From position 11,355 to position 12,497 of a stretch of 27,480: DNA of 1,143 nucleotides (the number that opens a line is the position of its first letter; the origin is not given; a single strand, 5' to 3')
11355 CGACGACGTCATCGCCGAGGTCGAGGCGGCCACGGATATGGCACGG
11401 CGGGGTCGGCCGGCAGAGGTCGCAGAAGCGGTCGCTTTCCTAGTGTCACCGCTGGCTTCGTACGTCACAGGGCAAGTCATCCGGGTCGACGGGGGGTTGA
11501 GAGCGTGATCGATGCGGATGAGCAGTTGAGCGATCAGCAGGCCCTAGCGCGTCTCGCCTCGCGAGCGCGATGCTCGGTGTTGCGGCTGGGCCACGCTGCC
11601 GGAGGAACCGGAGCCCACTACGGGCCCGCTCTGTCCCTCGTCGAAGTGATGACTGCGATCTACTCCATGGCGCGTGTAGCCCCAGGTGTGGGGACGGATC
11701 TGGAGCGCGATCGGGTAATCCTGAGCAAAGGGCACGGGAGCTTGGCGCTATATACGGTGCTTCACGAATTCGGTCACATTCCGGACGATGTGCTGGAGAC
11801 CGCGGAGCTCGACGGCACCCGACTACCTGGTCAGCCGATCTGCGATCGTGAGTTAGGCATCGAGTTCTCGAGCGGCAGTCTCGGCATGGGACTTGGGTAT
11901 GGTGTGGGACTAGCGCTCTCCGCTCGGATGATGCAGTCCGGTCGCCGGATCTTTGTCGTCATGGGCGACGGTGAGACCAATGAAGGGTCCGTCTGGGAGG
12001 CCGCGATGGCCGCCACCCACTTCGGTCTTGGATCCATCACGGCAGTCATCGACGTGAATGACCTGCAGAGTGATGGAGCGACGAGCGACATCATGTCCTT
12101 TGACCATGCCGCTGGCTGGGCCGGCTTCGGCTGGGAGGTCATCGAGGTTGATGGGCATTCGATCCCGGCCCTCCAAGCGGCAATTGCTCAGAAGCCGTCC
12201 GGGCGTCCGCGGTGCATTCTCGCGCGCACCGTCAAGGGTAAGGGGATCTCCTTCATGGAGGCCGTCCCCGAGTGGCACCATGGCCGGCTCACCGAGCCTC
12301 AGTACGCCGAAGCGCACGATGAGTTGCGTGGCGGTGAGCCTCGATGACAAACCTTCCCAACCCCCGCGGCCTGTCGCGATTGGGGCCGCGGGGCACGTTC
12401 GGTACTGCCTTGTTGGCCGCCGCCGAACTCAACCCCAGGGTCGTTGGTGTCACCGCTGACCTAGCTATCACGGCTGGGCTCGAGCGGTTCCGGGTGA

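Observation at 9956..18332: Self-contained ten-gene ACP/LuxEC/transketolase cassette inside a glycan locus, likely an assembly line for an unusual acyl substituent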

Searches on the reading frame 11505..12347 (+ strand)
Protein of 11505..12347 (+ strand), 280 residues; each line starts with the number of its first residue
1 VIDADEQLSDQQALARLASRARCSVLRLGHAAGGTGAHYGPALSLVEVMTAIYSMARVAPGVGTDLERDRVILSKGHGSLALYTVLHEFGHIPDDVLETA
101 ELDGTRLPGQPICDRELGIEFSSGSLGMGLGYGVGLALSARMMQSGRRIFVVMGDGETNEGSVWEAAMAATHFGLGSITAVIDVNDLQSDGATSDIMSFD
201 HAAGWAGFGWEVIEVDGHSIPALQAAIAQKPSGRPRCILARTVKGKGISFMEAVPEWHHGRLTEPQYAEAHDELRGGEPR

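Call 3: search_protein_families(library=pfam, proteins=[window:11505-12347:+])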
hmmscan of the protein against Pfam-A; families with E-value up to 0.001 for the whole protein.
window:11505-12347:+ (280 aa): 3 families
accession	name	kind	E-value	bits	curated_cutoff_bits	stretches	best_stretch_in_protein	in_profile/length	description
PF00456.26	Transketolase_N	-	1.9e-33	116.3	22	1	35-271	21-272/334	Transketolase, thiamine diphosphate binding domain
PF13292.11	DXP_synthase_N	-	4.7e-05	23.2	21.2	1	10-173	14-160/274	1-deoxy-D-xylulose-5-phosphate synthase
PF00676.26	E1_dh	-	0.00022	20.7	22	1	121-225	98-202/300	Dehydrogenase E1 component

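Call 5: search_protein_families(library=ncbifam, proteins=[window:11505-12347:+], max_evalue=0.01)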
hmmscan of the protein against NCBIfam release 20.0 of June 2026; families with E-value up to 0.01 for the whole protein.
window:11505-12347:+ (280 aa): 13 families
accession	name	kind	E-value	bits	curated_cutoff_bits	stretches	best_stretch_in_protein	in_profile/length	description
NF004559.0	PRK05899.2-5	equivalog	2.4e-61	207.8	488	1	7-275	11-280/627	transketolase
NF004556.0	PRK05899.2-2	equivalog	1.8e-58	198.3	575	1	9-274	12-276/639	transketolase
TIGR00232.1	tktlase_bact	equivalog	1.2e-35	123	682.25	1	34-271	18-270/654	transketolase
NF004558.0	PRK05899.2-4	equivalog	1.3e-28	99.8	788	1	37-264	24-260/651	transketolase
TIGR00204.1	dxs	equivalog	5.7e-06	25.1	465.95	1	10-170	14-157/616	1-deoxy-D-xylulose-5-phosphate synthase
TIGR03182.1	PDH_E1_alph_y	equivalog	7.2e-06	25.1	393.85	1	124-228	110-214/315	pyruvate dehydrogenase (acetyl-transferring) E1 component subunit alpha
TIGR03186.1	AKGDH_not_PDH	exception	3.8e-05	22.2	1408.3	0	139-215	209-289/889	alpha-ketoglutarate dehydrogenase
TIGR00759.1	aceE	equivalog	5.8e-05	21.2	859.9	1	143-215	215-289/885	pyruvate dehydrogenase (acetyl-transferring), homodimeric type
NF003933.0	PRK05444.2-2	equivalog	0.00016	20.3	395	1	10-253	21-258/606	1-deoxy-D-xylulose-5-phosphate synthase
TIGR03181.1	PDH_E1_alph_x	equivalog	0.00027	19.9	411.35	1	130-229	128-227/341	pyruvate dehydrogenase (acetyl-transferring) E1 component subunit alpha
NF003616.0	PRK05261.1-1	subfamily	0.0044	15.3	777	1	127-217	140-235/788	phosphoketolase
NF004772.0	PRK06112.1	subfamily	0.0059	15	673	1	129-181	438-488/578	acetolactate synthase catalytic subunit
NF008968.0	PRK12315.1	subfamily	0.0086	14.4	510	0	11-53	18-57/582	1-deoxy-D-xylulose-5-phosphate synthase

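Call 27: search_solved_structures(query=window:11505-12347:+, show_alignments=2, max_evalue=0.00001)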
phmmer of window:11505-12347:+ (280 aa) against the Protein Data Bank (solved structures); distinct sequences matched with E-value up to 0.00001: 43.
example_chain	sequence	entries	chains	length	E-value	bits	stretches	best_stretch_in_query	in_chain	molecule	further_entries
6yak_AAA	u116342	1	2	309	2.4e-55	191.1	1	7-278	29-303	N-terminal component of the split chain transketolase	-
3mos_A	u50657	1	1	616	1.3e-34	123.1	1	11-262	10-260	Transketolase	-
3ooy_A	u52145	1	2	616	1.3e-34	123.1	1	9-262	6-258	Transketolase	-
6rjb_A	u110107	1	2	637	1.3e-34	123.1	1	11-262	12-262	Transketolase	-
4kxu_A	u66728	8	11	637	1.3e-34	123.1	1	11-262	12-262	Transketolase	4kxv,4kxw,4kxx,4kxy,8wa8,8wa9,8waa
6ha3_A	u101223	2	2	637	3.5e-34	121.7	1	11-262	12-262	Transketolase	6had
8r3o_A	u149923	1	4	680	6.7e-24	87.9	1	35-249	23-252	Transketolase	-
3kom_A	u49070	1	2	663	1.8e-23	86.5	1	36-274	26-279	Transketolase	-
3hyl_A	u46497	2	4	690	1.9e-23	86.4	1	56-247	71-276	Transketolase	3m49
8qmf_A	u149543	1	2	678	4.1e-23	85.4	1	58-269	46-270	Transketolase 2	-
1gpu_A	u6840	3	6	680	4.5e-23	85.2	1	26-247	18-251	TRANSKETOLASE 1 | TRANSKETOLASE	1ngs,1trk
1tka_A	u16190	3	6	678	4.8e-23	85.2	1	26-247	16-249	TRANSKETOLASE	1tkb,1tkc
8r3p_A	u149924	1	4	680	6e-23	84.8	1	57-248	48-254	Transketolase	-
2e6k_A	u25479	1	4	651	6.2e-23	84.8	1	67-270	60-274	Transketolase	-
7wrr_A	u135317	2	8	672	6.6e-23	84.7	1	67-270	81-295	Transketolase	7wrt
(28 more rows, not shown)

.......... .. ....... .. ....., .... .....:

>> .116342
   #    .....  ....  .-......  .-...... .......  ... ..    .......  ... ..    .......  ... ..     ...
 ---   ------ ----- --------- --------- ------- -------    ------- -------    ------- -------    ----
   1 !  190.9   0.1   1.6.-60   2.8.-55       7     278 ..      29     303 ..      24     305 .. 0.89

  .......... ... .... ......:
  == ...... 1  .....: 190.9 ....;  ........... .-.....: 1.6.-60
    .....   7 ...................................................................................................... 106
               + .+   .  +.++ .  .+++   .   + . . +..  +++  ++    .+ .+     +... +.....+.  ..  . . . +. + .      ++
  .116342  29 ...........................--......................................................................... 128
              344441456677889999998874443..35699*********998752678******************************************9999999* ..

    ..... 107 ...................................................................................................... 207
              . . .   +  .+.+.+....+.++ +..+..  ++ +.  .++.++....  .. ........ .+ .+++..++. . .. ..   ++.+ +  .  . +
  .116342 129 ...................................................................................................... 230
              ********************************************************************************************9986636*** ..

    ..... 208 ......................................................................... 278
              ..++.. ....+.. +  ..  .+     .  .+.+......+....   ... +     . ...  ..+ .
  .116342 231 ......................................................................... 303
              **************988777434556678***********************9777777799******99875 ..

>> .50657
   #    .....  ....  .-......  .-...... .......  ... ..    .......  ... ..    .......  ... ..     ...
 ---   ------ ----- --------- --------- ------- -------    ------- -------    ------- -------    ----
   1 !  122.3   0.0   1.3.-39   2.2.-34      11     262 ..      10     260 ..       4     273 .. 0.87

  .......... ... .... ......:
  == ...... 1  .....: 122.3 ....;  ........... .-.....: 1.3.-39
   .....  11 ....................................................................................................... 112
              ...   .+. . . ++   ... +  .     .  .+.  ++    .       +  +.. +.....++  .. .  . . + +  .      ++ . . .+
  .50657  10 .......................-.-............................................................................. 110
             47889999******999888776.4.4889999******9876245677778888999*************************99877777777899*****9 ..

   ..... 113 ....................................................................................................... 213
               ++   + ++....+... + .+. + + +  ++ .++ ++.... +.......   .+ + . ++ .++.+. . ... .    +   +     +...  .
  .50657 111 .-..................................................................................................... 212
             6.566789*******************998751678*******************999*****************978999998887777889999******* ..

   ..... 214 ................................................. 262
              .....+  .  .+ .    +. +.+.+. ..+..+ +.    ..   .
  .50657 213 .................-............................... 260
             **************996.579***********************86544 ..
